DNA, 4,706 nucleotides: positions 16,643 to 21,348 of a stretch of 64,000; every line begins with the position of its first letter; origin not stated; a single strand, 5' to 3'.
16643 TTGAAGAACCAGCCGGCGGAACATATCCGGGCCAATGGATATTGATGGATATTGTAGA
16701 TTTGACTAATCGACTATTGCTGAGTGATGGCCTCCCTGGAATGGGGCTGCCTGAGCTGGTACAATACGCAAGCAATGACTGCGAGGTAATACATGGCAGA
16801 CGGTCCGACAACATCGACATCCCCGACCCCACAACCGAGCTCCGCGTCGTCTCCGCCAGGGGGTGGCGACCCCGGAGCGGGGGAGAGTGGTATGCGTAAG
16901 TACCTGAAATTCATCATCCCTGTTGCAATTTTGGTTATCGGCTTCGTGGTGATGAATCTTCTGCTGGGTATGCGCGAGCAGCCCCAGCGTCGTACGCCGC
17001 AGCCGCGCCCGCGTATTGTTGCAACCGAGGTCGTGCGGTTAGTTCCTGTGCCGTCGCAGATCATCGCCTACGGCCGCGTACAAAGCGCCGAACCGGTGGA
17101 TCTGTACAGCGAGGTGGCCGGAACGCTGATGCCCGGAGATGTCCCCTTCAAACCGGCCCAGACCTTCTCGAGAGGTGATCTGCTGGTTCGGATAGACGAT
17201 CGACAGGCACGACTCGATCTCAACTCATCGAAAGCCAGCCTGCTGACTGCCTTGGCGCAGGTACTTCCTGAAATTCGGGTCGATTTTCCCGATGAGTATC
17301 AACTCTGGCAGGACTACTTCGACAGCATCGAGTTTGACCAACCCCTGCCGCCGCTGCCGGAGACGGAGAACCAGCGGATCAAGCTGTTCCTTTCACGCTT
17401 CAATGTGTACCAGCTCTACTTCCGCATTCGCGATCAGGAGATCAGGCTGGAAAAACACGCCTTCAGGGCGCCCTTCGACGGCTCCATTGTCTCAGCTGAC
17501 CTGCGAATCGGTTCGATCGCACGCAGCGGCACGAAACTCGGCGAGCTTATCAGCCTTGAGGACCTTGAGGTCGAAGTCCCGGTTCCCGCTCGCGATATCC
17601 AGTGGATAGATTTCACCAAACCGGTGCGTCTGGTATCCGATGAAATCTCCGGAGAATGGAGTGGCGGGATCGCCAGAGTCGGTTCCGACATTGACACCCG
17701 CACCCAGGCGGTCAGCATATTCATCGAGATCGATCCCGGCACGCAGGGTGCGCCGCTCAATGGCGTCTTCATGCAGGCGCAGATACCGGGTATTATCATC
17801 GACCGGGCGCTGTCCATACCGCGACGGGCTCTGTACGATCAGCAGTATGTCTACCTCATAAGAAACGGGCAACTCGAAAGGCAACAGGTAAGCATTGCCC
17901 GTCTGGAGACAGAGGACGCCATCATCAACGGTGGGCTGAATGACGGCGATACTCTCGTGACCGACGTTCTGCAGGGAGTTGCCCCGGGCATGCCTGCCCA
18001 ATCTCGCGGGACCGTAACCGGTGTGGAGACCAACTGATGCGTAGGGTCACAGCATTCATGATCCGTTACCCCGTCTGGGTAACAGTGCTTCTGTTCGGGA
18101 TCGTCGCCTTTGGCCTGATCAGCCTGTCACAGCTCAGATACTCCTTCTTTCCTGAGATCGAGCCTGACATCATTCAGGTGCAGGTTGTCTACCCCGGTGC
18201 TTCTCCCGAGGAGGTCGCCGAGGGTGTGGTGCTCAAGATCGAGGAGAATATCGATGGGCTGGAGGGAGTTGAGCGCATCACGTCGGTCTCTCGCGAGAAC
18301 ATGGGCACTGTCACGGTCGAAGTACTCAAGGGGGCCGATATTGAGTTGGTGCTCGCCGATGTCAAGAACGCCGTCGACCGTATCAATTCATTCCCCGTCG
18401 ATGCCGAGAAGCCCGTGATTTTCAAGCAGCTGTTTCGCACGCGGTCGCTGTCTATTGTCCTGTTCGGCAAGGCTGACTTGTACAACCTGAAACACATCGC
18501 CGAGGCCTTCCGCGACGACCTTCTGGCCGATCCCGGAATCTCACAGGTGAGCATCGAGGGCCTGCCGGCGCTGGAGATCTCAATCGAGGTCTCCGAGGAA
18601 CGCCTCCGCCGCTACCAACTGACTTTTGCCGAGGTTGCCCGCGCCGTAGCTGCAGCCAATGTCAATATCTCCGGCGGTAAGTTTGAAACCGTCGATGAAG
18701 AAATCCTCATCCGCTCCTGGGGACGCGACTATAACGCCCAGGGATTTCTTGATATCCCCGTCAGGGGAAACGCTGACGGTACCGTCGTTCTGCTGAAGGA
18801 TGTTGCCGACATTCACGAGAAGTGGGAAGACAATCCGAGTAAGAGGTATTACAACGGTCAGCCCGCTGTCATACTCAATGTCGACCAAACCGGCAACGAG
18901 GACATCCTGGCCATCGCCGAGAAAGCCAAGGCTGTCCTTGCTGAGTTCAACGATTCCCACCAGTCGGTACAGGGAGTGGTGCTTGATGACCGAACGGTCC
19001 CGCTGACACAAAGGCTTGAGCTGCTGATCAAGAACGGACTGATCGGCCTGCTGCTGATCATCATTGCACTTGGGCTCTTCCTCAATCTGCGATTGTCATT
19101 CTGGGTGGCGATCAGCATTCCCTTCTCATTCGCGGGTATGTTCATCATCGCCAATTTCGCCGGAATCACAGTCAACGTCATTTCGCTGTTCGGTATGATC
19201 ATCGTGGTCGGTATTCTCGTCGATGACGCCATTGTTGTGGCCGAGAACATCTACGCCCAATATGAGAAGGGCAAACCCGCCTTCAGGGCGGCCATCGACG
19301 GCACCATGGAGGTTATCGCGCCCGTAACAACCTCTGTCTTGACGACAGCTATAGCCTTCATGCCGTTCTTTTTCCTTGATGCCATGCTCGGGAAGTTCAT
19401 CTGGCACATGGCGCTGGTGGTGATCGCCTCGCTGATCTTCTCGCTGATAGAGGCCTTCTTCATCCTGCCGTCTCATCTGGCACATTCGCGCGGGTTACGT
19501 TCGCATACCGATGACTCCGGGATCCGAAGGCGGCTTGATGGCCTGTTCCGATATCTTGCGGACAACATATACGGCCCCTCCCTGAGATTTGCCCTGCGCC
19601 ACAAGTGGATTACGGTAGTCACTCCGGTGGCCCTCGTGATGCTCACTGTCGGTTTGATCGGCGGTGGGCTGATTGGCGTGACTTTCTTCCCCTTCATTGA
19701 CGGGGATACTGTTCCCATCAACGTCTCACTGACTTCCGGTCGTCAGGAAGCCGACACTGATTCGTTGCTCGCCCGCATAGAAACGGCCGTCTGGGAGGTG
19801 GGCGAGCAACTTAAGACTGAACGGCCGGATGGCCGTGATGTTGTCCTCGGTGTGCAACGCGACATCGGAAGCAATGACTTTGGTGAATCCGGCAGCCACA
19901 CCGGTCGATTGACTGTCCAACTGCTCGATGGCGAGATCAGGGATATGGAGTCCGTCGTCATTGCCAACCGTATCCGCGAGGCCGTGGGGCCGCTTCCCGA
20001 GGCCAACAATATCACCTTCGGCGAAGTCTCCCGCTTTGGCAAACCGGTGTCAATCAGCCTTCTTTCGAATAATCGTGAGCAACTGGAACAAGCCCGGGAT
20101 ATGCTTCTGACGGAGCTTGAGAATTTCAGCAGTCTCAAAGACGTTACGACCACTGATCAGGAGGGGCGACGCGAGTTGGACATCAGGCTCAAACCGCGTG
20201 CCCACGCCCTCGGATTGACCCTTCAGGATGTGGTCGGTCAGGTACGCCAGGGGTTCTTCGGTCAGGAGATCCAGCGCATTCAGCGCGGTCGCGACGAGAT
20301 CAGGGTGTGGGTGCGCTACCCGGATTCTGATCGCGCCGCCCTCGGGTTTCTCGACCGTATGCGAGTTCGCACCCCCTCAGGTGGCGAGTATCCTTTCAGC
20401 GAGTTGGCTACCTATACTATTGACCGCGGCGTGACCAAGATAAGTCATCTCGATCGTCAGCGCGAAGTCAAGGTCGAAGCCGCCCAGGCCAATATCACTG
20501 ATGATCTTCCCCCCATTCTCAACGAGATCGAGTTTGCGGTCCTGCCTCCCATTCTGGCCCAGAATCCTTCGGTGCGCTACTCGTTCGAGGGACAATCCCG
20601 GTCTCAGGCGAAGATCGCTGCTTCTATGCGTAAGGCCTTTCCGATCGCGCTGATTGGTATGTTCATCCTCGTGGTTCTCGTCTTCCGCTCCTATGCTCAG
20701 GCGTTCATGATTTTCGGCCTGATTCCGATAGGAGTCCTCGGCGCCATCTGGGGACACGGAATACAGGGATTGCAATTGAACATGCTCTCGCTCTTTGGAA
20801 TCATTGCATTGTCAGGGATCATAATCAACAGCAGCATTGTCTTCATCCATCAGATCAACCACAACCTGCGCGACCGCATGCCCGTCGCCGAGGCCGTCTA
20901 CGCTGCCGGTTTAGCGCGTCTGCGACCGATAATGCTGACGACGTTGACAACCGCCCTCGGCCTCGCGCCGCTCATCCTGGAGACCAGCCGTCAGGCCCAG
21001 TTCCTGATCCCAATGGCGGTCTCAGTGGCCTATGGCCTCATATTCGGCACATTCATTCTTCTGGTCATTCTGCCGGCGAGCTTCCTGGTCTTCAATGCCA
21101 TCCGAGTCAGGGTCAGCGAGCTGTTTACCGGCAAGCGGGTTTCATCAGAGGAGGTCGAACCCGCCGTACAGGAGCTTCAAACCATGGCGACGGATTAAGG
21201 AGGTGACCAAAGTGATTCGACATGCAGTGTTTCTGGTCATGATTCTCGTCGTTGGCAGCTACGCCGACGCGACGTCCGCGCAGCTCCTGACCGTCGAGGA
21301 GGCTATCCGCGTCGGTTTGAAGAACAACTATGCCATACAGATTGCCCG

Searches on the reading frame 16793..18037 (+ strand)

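Call 25: search_protein_families(library=pfam, proteins=[window:16793-18037:+], max_evalue=0.00001)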
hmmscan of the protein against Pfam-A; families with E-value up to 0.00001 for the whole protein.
window:16793-18037:+ (414 aa): 2 families
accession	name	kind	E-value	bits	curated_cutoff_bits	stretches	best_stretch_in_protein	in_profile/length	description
PF13437.12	HlyD_3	-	1.2e-13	52.1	22.2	1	224-316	2-96/106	HlyD family secretion protein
PF16576.10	HlyD_D23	-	6.5e-09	35.8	30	1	212-314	99-202/214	Barrel-sandwich domain of CusB or HlyD membrane-fusion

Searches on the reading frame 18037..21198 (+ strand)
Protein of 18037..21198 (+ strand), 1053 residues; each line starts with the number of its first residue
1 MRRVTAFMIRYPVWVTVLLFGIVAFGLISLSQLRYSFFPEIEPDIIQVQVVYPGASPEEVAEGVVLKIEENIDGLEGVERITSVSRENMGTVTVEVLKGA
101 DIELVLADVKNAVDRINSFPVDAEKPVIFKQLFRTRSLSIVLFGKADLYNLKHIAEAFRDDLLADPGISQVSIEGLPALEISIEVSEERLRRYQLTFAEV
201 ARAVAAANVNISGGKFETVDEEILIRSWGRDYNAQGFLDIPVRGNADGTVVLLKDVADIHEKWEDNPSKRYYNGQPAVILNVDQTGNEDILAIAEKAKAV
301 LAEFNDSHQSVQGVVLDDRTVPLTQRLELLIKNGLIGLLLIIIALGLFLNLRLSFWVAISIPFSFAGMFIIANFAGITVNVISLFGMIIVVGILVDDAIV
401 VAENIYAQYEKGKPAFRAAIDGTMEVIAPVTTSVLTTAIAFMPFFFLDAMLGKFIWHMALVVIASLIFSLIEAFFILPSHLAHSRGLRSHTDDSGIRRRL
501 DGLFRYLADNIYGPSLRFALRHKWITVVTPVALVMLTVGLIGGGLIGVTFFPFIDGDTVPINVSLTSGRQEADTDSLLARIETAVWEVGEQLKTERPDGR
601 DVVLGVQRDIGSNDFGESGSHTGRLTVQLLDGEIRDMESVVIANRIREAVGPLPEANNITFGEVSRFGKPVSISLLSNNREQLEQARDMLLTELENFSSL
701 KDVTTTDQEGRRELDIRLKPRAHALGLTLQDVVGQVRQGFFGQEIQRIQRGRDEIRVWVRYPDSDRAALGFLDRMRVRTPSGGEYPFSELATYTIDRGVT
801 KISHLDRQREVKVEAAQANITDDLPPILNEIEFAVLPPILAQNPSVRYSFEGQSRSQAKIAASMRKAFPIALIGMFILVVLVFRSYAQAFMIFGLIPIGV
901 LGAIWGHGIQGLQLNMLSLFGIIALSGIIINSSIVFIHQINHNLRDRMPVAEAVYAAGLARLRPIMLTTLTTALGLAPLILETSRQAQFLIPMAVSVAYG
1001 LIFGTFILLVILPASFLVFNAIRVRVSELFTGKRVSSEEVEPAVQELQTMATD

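Call 25: search_protein_families(library=pfam, proteins=[window:18037-21198:+], max_evalue=0.00001)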
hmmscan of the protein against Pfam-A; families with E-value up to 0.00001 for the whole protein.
window:18037-21198:+ (1053 aa): 2 families
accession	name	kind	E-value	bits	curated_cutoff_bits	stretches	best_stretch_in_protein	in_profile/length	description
PF00873.25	ACR_tran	-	1.3e-162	543.3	28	1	6-1019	3-1020/1021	AcrB/AcrD/AcrF family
PF02355.23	SecD_SecF_C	-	2.2e-06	27.7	20.5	0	859-1006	28-173/189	Protein export membrane protein SecD/SecF, C-terminal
